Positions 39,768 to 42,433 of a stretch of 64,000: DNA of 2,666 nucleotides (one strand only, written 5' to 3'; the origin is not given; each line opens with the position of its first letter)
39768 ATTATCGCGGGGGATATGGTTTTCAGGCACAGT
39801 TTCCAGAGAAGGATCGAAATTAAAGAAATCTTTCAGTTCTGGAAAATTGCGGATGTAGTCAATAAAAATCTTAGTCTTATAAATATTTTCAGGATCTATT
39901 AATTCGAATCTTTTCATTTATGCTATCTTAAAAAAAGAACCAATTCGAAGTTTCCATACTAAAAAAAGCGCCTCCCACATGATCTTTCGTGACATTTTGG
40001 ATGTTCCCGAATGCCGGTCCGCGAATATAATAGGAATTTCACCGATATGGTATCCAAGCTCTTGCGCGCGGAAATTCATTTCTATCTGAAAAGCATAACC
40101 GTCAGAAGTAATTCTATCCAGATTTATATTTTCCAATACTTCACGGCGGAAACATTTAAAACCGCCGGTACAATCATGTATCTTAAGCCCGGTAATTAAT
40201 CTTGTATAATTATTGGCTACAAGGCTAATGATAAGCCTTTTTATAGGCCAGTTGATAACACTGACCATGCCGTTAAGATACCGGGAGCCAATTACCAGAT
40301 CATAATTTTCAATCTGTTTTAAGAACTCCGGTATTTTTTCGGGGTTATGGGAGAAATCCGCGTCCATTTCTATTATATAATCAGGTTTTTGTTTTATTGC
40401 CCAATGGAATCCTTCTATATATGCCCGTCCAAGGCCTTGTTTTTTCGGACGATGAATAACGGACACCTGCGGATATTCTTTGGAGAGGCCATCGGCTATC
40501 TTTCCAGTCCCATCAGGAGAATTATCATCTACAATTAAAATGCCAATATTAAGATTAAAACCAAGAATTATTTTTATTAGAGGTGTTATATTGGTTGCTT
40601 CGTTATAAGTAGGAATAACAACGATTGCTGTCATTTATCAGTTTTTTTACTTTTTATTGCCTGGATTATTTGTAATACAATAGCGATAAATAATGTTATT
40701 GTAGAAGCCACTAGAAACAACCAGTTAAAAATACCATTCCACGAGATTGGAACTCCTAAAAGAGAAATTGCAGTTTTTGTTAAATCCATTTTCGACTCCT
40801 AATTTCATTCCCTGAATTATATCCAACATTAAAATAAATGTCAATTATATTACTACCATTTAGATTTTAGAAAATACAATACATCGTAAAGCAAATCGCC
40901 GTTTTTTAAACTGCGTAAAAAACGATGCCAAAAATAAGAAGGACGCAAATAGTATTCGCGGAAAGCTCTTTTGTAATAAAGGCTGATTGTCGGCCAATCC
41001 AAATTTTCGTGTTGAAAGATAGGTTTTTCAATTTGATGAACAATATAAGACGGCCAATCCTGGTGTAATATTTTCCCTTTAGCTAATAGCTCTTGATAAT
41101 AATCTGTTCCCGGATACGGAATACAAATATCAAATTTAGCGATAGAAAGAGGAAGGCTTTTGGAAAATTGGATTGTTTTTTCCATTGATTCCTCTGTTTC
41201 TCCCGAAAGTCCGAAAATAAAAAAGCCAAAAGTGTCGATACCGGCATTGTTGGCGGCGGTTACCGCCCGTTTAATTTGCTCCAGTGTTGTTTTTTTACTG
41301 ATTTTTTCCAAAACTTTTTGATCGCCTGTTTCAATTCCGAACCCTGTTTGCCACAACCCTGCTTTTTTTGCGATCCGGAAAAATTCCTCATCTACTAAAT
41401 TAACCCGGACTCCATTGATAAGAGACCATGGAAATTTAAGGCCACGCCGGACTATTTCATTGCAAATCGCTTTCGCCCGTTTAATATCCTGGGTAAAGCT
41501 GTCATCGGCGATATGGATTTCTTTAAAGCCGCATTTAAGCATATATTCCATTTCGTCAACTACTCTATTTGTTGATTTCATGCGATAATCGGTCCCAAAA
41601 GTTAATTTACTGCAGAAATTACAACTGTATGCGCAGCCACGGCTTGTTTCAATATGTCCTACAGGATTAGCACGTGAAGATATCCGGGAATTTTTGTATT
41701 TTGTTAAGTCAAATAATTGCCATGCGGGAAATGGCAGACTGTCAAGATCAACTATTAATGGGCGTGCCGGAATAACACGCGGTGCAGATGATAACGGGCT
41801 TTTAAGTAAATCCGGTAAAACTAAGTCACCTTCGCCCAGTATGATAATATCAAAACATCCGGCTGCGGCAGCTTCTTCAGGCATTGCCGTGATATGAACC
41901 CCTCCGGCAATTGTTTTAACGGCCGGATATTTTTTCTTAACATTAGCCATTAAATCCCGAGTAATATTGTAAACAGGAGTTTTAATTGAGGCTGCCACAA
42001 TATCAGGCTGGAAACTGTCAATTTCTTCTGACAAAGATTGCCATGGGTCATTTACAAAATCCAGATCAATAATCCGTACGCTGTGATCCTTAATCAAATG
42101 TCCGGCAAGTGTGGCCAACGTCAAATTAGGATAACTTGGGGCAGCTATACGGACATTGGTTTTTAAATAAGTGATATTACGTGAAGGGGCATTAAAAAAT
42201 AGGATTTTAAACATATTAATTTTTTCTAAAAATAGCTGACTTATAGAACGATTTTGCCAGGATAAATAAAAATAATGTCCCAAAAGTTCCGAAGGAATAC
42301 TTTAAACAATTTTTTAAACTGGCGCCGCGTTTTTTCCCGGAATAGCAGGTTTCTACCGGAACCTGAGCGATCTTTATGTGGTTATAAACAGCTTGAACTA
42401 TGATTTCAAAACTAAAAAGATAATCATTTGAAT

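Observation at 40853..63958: Glycan cluster unusually rich in radical SAM enzymes: three B12-binding (class B) plus two Cys-rich-extension radical SAMs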

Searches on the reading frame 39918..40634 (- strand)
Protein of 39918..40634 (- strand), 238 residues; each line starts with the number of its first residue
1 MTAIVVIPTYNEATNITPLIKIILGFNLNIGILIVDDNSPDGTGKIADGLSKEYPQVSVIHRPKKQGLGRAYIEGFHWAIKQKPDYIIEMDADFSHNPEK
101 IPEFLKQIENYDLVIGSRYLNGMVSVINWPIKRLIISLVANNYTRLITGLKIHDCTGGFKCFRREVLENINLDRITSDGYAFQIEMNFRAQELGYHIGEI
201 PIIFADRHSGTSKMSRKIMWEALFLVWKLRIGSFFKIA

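Call 3: search_protein_families(library=pfam, proteins=[window:39918-40634:-])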
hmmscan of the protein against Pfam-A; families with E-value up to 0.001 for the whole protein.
window:39918-40634:- (238 aa): 2 families
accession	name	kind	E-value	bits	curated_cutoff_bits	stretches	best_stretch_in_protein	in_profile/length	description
PF00535.33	Glycos_transf_2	-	7.7e-36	124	23.3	1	5-169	2-166/168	Glycosyl transferase family 2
PF13641.12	Glyco_tranf_2_3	-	0.00049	20.6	27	0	5-126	5-131/230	Glycosyltransferase like family 2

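Call 62: search_protein_families(library=ncbifam, proteins=[window:39918-40634:-], max_evalue=1e-10)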
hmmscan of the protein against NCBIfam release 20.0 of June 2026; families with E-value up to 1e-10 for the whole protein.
window:39918-40634:- (238 aa): 5 families
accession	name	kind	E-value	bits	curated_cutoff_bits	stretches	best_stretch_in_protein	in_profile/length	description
TIGR04182.1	glyco_TIGR04182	equivalog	8.2e-18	64.8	325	1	4-212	3-198/293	S-layer glycoprotein N-glycosyltransferase AglJ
NF041391.1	DPhHxTase_Halo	equivalog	3e-15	55.8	375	1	9-211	3-190/213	dolichyl-phosphate hexose transferase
NF058614.1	PPMAGASynPpgS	equivalog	5.2e-15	55.5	370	1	4-202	3-194/226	polyprenyl-phospho-N-acetylgalactosaminyl synthase PpgS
NF007986.1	PRK10714.1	equivalog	7.8e-12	44.8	529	1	5-215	10-211/316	undecaprenyl-phosphate 4-deoxy-4-formamido-L-arabinose transferase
TIGR03469.1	HpnB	hypoth_equivalog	4.1e-11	42.5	379.25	1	4-117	47-169/386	hopene-associated glycosyltransferase HpnB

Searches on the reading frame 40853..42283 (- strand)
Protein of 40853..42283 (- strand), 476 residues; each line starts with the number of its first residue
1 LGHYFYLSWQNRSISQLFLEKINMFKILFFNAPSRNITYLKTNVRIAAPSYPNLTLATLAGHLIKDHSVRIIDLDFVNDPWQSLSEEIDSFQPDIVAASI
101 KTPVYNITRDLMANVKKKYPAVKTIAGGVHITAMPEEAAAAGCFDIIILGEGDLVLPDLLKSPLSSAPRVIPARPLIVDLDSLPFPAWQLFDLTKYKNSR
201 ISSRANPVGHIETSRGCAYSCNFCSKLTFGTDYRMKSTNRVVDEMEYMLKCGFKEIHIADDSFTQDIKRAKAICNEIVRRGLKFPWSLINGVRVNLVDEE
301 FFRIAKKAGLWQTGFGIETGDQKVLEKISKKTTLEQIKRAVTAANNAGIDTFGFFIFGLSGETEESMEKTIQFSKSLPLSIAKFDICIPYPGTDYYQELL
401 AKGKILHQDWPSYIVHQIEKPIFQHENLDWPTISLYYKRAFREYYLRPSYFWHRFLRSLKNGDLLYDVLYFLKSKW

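Call 3: search_protein_families(library=pfam, proteins=[window:40853-42283:-])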
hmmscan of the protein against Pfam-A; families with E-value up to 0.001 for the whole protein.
window:40853-42283:- (476 aa): 2 families
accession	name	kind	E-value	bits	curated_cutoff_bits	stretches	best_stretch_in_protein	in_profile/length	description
PF04055.27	Radical_SAM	-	5.7e-22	79.1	29.5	1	211-373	1-165/166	Radical SAM superfamily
PF02310.24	B12-binding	-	5.7e-16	58.9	32.1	1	50-159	11-120/121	B12 binding domain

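Call 6: search_protein_families(library=ncbifam, proteins=[window:40853-42283:-], max_evalue=0.00001)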
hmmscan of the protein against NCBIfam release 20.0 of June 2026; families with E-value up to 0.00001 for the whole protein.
window:40853-42283:- (476 aa): 24 families
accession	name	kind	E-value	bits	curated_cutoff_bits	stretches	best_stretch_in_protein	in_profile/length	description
TIGR02026.1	BchE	equivalog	1.8e-49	169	481.35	1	41-457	11-449/497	magnesium-protoporphyrin IX monomethyl ester anaerobic oxidative cyclase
TIGR03471.1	HpnJ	equivalog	1.3e-46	159.5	577.6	1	95-463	71-451/472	hopanoid biosynthesis associated radical SAM protein HpnJ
NF050148.1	rSAM_ApyD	equivalog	7.6e-35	120.4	750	1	68-400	50-394/645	RiPP biosynthesis radical SAM protein ApyD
NF038361.1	rSAM_Sden_1168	equivalog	1.1e-34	120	575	1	176-407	246-481/560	Sden_1168 family B12-binding radical SAM P-methyltransferase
TIGR04013.1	B12_SAM_MJ_1487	hypoth_equivalog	1e-33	116.7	251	1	84-397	34-355/382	TIGR04013 family B12-binding domain/radical SAM domain-containing protein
TIGR04367.1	HpnR_B12_rSAM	equivalog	2.5e-33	115.3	650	1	58-397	27-371/490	hopanoid C-3 methylase HpnR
TIGR04479.1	bcpD_PhpK_rSAM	subfamily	4.1e-31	107.9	600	1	209-374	242-406/504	PhpK family radical SAM P-methyltransferase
TIGR04385.1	B12_rSAM_cofa1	equivalog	4.4e-31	108.6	450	1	54-375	21-362/438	B12 lower ligand biosynthesis radical SAM protein BzaD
TIGR04072.2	rSAM_ladder_B12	equivalog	6.8e-31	107.4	360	1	42-399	7-372/443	lipid biosynthesis B12-binding/radical SAM protein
NF033070.1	rSAM_AprD4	equivalog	5.4e-27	94.8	500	1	151-405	143-396/456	AprD4 family radical SAM diol-dehydratase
TIGR04014.1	B12_SAM_MJ_0865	equivalog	3.3e-21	75.6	360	1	85-399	31-358/434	methyl-coenzyme M reductase glutamine C-methyltransferase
TIGR03975.1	rSAM_ocin_1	subfamily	1.7e-20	73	281.85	1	83-373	119-426/606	RiPP maturation radical SAM C-methyltransferase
TIGR04428.1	B12_rSAM_trp_MT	equivalog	6.6e-19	67.7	500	1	204-388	212-409/558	tryptophan 2-C-methyltransferase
NF033712.0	B12_rSAM_KedN5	subfamily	5.8e-18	64.4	700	1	174-397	164-389/624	KedN5 family methylcobalamin-dependent radical SAM C-methyltransferase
TIGR04295.1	B12_rSAM_oligo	hypoth_equivalog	4.2e-15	55.4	400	1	102-339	84-325/422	TIGR04295 family B12-binding domain-containing radical SAM protein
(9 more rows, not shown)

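Call 26: find_homologous_proteins(query=window:40853-42214:-)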
Query window:40853-42214:- (453 aa): 2305 proteins with E <= 0.001 among 8000 candidates; the best 120 are listed.
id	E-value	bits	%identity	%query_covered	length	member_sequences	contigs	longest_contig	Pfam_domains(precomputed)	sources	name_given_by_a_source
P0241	0.0e+0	1047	100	100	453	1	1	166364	PF04055.28,PF02310.25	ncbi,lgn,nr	ncbi:MAG: radical SAM protein [bacterium]|nr:radical SAM protein [bacterium]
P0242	7.9e-244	828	76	100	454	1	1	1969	PF04055.28,PF02310.25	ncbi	-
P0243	9.9e-244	827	77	100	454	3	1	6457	PF04055.28,PF02310.25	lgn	-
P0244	4.2e-222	756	69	100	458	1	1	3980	PF04055.28,PF02310.25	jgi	jgi:anaerobic magnesium-protoporphyrin IX monomethyl ester cyclase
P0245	5.4e-203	693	64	100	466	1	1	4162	PF04055.28,PF02310.25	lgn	-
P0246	2.8e-197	674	63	100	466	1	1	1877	PF04055.28,PF02310.25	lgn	-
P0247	4.8e-197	673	63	100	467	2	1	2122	PF04055.28,PF02310.25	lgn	-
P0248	5.0e-197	673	62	100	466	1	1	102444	PF04055.28,PF02310.25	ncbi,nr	ncbi:MAG: cobalamin B12-binding domain-containing protein [Candidatus Omnitrophica bacterium]|nr:cob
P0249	6.5e-197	673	64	100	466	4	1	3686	PF04055.28,PF02310.25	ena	-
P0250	2.1e-196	671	63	100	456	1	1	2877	PF04055.28,PF02310.25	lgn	-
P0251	4.6e-196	670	63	100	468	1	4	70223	PF04055.28,PF02310.25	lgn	-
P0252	2.6e-195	668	63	100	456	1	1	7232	PF04055.28,PF02310.25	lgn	-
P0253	9.6e-194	662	62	100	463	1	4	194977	PF04055.28,PF02310.25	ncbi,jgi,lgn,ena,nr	ncbi:MAG TPA: hypothetical protein DCZ92_13885 [Elusimicrobia bacterium]|nr:MAG: hypothetical protei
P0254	1.0e-193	662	62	100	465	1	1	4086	PF04055.28,PF02310.25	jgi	-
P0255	1.2e-193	662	62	100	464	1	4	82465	PF04055.28,PF02310.25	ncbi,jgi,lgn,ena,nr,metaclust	ncbi:MAG: hypothetical protein A2234_02415 [Elusimicrobia bacterium RIFOXYA2_FULL_58_8]|nr:MAG: hypo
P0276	4.0e-190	651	60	100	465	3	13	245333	PF04055.28,PF02310.25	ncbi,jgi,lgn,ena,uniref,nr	ncbi:MAG: hypothetical protein A3G33_07250 [Omnitrophica bacterium RIFCSPLOWO2_12_FULL_44_17]|uniref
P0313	7.2e-186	637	59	100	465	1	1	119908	PF04055.28,PF02310.25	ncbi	ncbi:MAG: radical SAM protein [Candidatus Daviesbacteria bacterium]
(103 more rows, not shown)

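Call 27: find_encoding_contigs(protein=P0253, flank=7000, max_places=1)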
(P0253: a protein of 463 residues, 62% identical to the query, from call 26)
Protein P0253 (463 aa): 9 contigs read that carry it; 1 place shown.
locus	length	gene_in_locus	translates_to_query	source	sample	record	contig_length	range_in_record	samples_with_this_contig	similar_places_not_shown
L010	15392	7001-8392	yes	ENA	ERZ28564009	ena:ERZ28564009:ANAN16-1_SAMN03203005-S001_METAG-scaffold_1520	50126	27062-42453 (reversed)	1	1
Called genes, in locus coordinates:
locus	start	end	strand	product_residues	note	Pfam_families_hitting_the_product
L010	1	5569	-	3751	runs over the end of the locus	PF13415:Beta-prop_FBX42, PF13418:Beta-prop_TYW4, PF24681:Kelch_KLHDC2_KLHL20_DRC7, PF24981:Beta-prop_ATRN-LZTR1, PF24681:Kelch_KLHDC2_KLHL20_DRC7, PF24681:Kelch_KLHDC2_KLHL20_DRC7, PF13415:Beta-prop_FBX42, PF24681:Kelch_KLHDC2_KLHL20_DRC7, +25 more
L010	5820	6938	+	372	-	PF01041:DegT_DnrJ_EryC1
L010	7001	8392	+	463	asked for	PF02310:B12-binding, PF04055:Radical_SAM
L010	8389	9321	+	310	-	PF13489:Methyltransf_23, PF07021:MetW, PF08241:Methyltransf_11, PF08242:Methyltransf_12, PF13649:Methyltransf_25, PF13847:Methyltransf_31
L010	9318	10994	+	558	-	PF02516:STT3, PF13231:PMT_2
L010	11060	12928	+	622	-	PF02543:Carbam_trans_N, PF16861:Carbam_trans_C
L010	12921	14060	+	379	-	PF13472:Lipase_GDSL_2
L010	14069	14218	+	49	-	-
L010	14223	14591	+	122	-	PF19588:SxtJ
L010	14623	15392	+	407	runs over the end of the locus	PF13231:PMT_2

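Call 28: find_encoding_contigs(protein=P0313, flank=7000, max_places=1)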
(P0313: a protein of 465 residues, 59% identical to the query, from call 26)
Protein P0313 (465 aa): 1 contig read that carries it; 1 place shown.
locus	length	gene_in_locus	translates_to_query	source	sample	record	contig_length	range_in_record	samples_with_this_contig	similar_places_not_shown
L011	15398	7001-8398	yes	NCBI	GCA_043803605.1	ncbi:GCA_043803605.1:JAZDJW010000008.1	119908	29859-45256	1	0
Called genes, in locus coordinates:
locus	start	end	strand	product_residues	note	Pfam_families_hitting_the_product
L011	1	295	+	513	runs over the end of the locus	-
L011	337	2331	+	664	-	-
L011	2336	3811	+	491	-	-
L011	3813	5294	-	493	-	PF13231:PMT_2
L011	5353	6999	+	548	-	PF00535:Glycos_transf_2, PF13489:Methyltransf_23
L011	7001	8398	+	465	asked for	PF02310:B12-binding, PF04055:Radical_SAM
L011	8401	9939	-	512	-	-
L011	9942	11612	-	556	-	-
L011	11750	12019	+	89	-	PF00076:RRM_1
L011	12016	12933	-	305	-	PF01522:Polysacc_deac_1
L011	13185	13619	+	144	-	PF00293:NUDIX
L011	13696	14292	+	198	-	-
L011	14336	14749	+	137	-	PF11969:DcpS_C, PF01230:HIT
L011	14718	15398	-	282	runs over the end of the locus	PF13472:Lipase_GDSL_2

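Call 29: find_encoding_contigs(protein=P0276, flank=7000, max_places=1)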
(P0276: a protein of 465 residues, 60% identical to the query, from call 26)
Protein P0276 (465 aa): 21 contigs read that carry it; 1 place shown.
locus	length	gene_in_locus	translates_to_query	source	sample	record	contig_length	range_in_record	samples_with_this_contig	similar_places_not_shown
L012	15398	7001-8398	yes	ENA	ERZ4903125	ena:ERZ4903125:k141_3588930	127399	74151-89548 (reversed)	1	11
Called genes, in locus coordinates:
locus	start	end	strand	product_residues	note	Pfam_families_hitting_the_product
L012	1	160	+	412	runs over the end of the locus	PF00512:HisKA, PF02518:HATPase_c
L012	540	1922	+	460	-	PF00072:Response_reg, PF00158:Sigma54_activat, PF14532:Sigma54_activ_2, PF07728:AAA_5 (weak), PF25601:AAA_lid_14, PF02954:HTH_8, PF18024:HTH_50 (faint)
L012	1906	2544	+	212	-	PF07963:N_methyl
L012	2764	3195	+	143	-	PF07963:N_methyl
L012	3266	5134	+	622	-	PF13231:PMT_2 (weak), PF00515:TPR_1 (faint), PF13424:TPR_12 (weak), PF14559:TPR_19 (weak), PF13181:TPR_8 (weak), PF14559:TPR_19 (weak), PF23914:TPR_CcmH_CycH, PF13431:TPR_17 (weak), +7 more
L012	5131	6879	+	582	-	PF13231:PMT_2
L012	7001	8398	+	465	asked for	PF02310:B12-binding, PF04055:Radical_SAM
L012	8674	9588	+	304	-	PF13489:Methyltransf_23, PF07021:MetW (weak), PF08241:Methyltransf_11, PF08242:Methyltransf_12, PF13649:Methyltransf_25, PF13847:Methyltransf_31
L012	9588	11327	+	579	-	-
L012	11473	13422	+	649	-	-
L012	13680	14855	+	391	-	PF13173:AAA_14, PF13635:DUF4143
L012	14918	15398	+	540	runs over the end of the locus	PF13231:PMT_2, PF26626:DUF8201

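Call 32: search_solved_structures(query=window:40853-42214:-, max_evalue=0.001)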
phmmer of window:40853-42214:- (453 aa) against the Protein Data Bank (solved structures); distinct sequences matched with E-value up to 0.001: 7.
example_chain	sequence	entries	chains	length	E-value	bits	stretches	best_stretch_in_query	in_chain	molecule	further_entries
6fd2_B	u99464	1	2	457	2.7e-19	72.6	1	129-382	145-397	Putative apramycin biosynthetic oxidoreductase 4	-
6wte_A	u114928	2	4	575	1.2e-15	60.5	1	181-365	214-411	B12-binding domain-containing protein | Tryptophan-C2-methyltransferase containing B12-binding domain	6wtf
9ccb_A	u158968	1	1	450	6.4e-13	51.5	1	186-376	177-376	Radical SAM core domain-containing protein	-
7kdx_A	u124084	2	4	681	3.3e-12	49.2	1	189-345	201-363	Methyltransferase TokK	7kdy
4jc0_A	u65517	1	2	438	2.9e-09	39.5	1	175-354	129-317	Ribosomal protein S12 methylthiotransferase RimO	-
2qgq_A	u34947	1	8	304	2.2e-08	36.6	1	183-354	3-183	Protein TM_1862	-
5ul2_A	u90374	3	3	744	8.2e-05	24.8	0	187-363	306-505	OxsB protein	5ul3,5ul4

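Call 75: find_encoding_contigs(protein=P0243, flank=7000, max_places=2)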
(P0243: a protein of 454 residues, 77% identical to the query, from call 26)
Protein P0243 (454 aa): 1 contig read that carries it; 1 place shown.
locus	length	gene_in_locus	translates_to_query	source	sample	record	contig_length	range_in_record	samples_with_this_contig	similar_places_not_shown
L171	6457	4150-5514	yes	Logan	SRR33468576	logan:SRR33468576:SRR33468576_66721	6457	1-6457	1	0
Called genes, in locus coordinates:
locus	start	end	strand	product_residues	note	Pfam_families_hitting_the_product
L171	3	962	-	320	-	?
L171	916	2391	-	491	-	PF13231:PMT_2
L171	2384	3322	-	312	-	PF13489:Methyltransf_23, PF07021:MetW (weak), PF08241:Methyltransf_11, PF08242:Methyltransf_12, PF13649:Methyltransf_25, PF13847:Methyltransf_31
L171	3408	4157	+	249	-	PF00535:Glycos_transf_2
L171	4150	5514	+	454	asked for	PF02310:B12-binding, PF04055:Radical_SAM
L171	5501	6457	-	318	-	?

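Call 76: find_encoding_contigs(protein=P0248, flank=7000, max_places=1)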
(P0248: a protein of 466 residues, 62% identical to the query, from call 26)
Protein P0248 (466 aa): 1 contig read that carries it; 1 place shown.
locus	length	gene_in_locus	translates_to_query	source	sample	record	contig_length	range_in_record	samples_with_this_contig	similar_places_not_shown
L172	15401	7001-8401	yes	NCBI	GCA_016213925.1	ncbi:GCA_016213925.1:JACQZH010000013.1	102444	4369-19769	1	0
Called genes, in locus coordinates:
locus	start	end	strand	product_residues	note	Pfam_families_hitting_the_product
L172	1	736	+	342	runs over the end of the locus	PF01408:GFO_IDH_MocA, PF02894:GFO_IDH_MocA_C, PF22725:GFO_IDH_MocA_C3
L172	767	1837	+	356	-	PF21360:PylC-like_N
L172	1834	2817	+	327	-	PF00106:adh_short, PF01370:Epimerase, PF02719:Polysacc_synt_2, PF04321:RmlD_sub_bind, PF08659:KR (weak), PF01073:3Beta_HSD, PF07993:NAD_binding_4 (weak), PF16363:GDP_Man_Dehyd, +1 more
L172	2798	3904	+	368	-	PF00155:Aminotran_1_2, PF01041:DegT_DnrJ_EryC1, PF01053:Cys_Met_Meta_PP, PF00266:Aminotran_5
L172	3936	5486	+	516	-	PF02310:B12-binding, PF04055:Radical_SAM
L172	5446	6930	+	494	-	PF02310:B12-binding, PF04055:Radical_SAM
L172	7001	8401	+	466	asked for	PF02310:B12-binding, PF04055:Radical_SAM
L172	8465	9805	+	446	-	-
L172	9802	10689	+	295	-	-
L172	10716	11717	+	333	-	PF01073:3Beta_HSD, PF01370:Epimerase, PF02719:Polysacc_synt_2, PF04321:RmlD_sub_bind, PF07993:NAD_binding_4, PF16363:GDP_Man_Dehyd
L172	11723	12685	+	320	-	PF21360:PylC-like_N, PF02655:ATP-grasp_3, PF07478:Dala_Dala_lig_C (weak), PF02786:CPSase_L_D2, PF13535:ATP-grasp_4 (faint), PF15632:ATPgrasp_Ter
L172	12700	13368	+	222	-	PF13419:HAD_2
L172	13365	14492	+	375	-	PF01041:DegT_DnrJ_EryC1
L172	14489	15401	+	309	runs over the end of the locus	PF00535:Glycos_transf_2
